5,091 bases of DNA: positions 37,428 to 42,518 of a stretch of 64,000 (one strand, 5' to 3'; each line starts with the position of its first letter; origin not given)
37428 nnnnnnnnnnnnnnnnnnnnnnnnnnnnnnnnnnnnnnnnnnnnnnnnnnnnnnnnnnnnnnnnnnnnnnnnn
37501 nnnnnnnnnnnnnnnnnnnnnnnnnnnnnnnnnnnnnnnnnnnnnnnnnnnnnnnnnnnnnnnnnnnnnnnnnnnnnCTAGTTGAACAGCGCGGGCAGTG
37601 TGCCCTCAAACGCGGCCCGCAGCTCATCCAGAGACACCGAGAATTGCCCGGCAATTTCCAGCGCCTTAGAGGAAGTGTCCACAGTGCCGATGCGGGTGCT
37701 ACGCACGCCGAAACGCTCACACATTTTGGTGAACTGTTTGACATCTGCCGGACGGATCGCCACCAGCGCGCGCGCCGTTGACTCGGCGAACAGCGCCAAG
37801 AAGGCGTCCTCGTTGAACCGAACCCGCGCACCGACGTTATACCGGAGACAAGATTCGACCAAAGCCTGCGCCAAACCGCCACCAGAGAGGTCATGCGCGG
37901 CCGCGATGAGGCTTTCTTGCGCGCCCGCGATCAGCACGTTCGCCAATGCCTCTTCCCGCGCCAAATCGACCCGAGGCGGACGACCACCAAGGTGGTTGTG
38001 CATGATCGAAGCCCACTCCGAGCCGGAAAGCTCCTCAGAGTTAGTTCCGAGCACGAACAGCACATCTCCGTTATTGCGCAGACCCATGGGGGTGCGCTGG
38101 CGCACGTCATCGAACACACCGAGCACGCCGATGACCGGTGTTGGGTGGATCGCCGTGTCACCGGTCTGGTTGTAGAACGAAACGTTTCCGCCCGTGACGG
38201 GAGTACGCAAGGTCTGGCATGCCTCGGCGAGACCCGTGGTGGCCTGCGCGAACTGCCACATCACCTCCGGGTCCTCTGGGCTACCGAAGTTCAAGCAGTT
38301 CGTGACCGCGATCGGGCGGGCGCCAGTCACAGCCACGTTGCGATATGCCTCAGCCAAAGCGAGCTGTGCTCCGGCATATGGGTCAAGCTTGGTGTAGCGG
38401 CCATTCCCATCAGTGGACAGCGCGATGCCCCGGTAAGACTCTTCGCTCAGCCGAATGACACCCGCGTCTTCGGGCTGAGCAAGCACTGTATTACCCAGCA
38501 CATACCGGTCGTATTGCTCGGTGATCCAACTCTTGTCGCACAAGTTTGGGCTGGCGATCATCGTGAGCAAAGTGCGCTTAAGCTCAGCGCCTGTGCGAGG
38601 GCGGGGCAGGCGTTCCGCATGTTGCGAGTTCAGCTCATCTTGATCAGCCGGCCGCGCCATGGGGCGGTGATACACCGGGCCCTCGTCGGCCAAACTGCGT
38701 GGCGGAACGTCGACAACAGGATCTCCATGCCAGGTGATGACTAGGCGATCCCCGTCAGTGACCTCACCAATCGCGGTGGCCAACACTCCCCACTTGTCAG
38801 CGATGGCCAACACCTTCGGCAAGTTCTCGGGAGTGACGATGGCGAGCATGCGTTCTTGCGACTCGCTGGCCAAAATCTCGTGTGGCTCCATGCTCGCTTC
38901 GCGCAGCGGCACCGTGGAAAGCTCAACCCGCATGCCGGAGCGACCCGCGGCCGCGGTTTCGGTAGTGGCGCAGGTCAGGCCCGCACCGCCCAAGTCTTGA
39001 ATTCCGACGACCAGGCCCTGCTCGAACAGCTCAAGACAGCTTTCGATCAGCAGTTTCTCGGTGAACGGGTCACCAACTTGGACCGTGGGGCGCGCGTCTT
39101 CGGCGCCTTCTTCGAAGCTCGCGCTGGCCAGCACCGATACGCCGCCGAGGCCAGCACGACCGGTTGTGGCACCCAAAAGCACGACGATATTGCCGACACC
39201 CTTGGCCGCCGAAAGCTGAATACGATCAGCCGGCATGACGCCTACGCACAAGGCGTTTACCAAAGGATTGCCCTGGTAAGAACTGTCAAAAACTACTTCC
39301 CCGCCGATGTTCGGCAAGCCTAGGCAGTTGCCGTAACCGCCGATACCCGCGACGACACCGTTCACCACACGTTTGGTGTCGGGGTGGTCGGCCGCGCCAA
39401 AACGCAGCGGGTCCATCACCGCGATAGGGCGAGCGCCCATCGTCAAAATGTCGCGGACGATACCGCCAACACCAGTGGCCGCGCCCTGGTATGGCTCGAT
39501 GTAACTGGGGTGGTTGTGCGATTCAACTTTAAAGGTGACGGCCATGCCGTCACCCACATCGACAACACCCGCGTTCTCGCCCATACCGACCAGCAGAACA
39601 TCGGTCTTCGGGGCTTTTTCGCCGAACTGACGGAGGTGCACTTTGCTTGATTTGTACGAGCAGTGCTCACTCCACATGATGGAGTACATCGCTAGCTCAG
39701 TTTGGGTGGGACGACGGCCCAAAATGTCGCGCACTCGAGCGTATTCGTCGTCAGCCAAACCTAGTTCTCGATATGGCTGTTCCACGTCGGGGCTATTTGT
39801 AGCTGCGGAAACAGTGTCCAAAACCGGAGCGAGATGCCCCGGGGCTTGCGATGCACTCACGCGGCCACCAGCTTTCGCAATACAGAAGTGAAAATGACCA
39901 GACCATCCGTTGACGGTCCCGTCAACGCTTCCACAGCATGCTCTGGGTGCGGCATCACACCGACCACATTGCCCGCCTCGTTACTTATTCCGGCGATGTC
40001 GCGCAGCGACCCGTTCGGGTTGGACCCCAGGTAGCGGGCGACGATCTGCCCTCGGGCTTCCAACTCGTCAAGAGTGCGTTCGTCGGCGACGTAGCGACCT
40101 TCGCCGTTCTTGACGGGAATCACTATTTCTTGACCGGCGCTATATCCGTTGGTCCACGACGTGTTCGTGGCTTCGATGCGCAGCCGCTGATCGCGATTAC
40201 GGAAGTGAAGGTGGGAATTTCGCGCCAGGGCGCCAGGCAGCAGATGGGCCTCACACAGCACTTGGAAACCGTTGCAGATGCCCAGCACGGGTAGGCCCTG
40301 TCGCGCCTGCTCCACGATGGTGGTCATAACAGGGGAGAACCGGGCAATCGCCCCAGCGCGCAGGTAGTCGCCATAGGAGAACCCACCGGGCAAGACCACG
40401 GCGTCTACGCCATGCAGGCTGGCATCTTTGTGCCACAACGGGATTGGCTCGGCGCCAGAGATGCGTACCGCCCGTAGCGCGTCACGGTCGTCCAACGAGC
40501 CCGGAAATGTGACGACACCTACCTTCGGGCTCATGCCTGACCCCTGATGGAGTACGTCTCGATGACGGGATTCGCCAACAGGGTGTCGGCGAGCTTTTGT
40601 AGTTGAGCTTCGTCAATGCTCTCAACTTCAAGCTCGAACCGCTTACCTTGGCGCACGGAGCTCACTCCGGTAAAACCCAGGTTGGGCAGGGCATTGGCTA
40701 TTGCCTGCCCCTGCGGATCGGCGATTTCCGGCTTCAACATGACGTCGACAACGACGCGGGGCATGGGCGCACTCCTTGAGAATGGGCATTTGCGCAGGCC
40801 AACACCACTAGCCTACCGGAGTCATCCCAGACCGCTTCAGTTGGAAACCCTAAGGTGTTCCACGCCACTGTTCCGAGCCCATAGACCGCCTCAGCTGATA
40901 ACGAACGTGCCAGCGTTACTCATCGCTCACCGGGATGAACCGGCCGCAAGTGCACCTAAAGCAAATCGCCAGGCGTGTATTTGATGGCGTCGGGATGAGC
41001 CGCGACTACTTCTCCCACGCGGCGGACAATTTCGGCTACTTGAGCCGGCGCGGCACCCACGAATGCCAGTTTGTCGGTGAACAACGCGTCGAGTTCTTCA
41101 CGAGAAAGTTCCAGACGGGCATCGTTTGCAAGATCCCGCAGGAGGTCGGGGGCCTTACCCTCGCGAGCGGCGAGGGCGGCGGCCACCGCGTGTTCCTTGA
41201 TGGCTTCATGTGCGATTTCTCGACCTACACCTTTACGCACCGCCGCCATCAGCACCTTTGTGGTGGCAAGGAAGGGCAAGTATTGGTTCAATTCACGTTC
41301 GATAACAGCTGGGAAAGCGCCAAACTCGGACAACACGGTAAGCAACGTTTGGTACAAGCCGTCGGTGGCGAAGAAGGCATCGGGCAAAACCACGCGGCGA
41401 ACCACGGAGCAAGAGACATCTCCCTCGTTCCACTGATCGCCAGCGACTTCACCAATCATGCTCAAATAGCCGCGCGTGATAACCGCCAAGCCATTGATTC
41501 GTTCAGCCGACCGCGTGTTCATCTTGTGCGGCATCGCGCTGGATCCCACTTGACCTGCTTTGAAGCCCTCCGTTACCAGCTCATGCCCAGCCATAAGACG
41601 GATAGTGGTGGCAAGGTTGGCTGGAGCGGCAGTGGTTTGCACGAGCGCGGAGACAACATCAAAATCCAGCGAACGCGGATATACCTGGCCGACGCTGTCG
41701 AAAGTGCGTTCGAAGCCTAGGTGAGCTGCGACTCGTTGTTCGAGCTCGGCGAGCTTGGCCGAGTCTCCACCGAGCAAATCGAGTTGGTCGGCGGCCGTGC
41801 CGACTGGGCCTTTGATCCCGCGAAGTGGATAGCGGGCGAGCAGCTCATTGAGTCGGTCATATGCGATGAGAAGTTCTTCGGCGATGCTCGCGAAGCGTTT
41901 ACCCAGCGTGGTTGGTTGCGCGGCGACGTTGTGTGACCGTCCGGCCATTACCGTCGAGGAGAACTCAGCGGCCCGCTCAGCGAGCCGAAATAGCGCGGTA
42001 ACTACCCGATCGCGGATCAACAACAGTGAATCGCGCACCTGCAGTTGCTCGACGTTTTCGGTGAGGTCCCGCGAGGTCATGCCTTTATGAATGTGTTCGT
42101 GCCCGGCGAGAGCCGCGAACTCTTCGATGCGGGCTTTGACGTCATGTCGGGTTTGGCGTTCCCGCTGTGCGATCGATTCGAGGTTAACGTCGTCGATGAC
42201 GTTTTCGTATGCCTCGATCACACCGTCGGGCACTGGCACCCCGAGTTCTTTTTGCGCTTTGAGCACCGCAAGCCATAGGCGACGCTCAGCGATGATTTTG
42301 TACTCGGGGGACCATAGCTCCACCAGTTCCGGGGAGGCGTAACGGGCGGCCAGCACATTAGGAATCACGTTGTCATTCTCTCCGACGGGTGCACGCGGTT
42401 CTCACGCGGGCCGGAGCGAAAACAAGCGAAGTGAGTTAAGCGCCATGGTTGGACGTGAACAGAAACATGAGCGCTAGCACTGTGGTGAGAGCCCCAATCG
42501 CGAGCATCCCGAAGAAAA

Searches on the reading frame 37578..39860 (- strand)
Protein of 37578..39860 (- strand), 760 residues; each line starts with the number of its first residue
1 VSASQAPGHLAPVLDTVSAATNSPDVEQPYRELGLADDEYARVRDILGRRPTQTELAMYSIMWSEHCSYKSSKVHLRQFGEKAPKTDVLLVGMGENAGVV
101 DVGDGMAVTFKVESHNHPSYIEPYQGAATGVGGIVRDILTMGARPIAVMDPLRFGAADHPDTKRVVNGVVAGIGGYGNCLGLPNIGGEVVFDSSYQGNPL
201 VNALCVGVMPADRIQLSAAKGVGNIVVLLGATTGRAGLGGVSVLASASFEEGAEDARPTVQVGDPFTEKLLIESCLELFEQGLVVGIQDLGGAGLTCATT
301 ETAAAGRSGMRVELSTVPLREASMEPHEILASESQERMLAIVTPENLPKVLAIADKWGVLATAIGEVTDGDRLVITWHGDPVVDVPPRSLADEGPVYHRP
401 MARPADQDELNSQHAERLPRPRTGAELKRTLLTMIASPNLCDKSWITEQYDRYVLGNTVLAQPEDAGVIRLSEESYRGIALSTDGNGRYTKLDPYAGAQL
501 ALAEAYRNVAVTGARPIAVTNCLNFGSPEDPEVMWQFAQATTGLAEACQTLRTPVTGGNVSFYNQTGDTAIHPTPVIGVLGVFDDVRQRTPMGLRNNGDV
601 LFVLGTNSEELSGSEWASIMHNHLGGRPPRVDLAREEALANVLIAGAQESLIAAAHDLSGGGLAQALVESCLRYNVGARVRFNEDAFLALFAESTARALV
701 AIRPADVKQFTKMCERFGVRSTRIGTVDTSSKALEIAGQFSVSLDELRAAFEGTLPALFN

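Call 30: search_protein_families(library=pfam, proteins=[window:37578-39860:-])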
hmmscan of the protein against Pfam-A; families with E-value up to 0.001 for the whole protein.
window:37578-39860:- (760 aa): 3 families
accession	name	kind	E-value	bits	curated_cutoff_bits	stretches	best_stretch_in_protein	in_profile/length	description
PF02769.27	AIRS_C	-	4.7e-57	193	23.1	2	222-377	2-155/156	AIR synthase related protein, C-terminal domain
PF00586.29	AIRS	-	1.9e-55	186.5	24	2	94-209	1-112/112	AIR synthase related protein, N-terminal domain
PF18072.6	FGAR-AT_linker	-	1.7e-16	60.8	26.6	1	28-70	5-50/50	Formylglycinamide ribonucleotide amidotransferase linker domain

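Call 32: find_homologous_proteins(query=window:37578-39860:-, max_evalue=1e-50)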
Query window:37578-39860:- (760 aa): 8000 proteins with E <= 1e-50 among 8000 candidates; the best 120 are listed.
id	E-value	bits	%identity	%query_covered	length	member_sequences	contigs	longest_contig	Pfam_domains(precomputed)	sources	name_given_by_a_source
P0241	0.0e+0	1706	100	100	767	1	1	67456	PF18072.7,PF00586.30,PF02769.28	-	-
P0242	0.0e+0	1300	77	98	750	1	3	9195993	PF18072.7,PF00586.30,PF02769.28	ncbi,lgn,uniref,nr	ncbi:phosphoribosylformylglycinamidine synthase subunit PurL [Cryptosporangium arvum]|uniref:phospho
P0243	0.0e+0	1289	76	98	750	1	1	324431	PF18072.7,PF00586.30,PF02769.28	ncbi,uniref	ncbi:phosphoribosylformylglycinamidine synthase subunit PurL [Cryptosporangium japonicum]|uniref:Pho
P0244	0.0e+0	1288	76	98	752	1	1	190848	PF18072.7,PF00586.30,PF02769.28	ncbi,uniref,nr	ncbi:phosphoribosylformylglycinamidine synthase subunit PurL [Cryptosporangium phraense]|uniref:Phos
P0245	0.0e+0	1283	76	98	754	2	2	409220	PF18072.7,PF00586.30,PF02769.28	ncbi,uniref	ncbi:phosphoribosylformylglycinamidine synthase subunit PurL [Cryptosporangium minutisporangium]|uni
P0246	0.0e+0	1277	76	98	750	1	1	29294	PF18072.7,PF00586.30,PF02769.28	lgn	-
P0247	0.0e+0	1276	75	98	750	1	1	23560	PF18072.7,PF00586.30,PF02769.28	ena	-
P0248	0.0e+0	1273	76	98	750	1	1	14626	PF18072.7,PF00586.30,PF02769.28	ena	-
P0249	0.0e+0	1272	76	98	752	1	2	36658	PF18072.7,PF00586.30,PF02769.28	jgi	jgi:phosphoribosylformylglycinamidine synthase II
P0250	0.0e+0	1271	76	98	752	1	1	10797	PF18072.7,PF00586.30,PF02769.28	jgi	-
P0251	0.0e+0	1271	76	98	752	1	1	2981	PF18072.7,PF00586.30,PF02769.28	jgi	jgi:phosphoribosylformylglycinamidine synthase II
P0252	0.0e+0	1271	76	98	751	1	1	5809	PF18072.7,PF00586.30,PF02769.28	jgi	jgi:phosphoribosylformylglycinamidine synthase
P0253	0.0e+0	1270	75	98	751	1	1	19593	PF18072.7,PF00586.30,PF02769.28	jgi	jgi:phosphoribosylformylglycinamidine synthase II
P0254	0.0e+0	1269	75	98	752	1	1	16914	PF18072.7,PF00586.30,PF02769.28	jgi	-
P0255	0.0e+0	1268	75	98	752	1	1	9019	PF18072.7,PF00586.30,PF02769.28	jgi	-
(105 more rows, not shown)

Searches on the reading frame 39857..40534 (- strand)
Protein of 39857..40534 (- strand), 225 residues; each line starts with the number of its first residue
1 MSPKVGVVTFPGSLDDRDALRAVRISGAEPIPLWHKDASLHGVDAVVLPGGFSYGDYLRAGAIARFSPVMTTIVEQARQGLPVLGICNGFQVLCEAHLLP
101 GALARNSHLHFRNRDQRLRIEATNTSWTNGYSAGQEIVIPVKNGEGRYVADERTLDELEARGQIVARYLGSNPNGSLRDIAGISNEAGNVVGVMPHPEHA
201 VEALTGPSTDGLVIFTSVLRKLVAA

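Call 30: search_protein_families(library=pfam, proteins=[window:39857-40534:-])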
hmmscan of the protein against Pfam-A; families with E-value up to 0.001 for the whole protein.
window:39857-40534:- (225 aa): 5 families
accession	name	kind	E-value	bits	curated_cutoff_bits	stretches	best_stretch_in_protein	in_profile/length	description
PF13507.12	GATase_5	-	4.7e-34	118.1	27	1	3-207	2-236/260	CobB/CobQ-like glutamine amidotransferase domain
PF07685.20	GATase_3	-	4.9e-09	36.5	27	1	24-96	20-91/196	CobB/CobQ-like glutamine amidotransferase domain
PF00117.34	GATase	-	1.6e-06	28.4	22.8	1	40-199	40-173/190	Glutamine amidotransferase class-I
PF01965.30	DJ-1_PfpI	-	3e-06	27.6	26.6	1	37-102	56-116/165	DJ-1/PfpI family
PF07722.19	Peptidase_C26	-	0.00086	19.6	20.5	0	64-96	89-121/219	Peptidase C26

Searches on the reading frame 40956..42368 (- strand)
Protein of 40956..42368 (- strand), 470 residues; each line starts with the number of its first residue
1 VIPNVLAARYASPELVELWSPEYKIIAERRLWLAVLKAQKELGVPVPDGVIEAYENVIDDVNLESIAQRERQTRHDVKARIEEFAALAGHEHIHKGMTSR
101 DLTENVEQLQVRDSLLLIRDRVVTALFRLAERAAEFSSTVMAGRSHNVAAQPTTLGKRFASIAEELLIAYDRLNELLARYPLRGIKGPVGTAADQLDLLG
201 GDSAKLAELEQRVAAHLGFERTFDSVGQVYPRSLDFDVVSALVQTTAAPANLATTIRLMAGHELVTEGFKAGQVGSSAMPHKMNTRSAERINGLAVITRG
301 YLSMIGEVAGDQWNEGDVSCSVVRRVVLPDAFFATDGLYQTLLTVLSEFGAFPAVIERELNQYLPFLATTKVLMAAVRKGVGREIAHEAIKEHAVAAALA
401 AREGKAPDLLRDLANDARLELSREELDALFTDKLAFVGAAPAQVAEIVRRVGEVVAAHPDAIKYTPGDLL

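Call 30: search_protein_families(library=pfam, proteins=[window:40956-42368:-])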
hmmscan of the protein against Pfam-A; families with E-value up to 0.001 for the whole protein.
window:40956-42368:- (470 aa): 2 families
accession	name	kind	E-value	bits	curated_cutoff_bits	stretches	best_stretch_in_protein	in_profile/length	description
PF00206.25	Lyase_1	-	1.2e-25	91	27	1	32-296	31-308/312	Lyase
PF10397.14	ADSL_C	-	3.1e-15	56.7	32.7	1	365-446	1-78/79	Adenylosuccinate lyase C-terminus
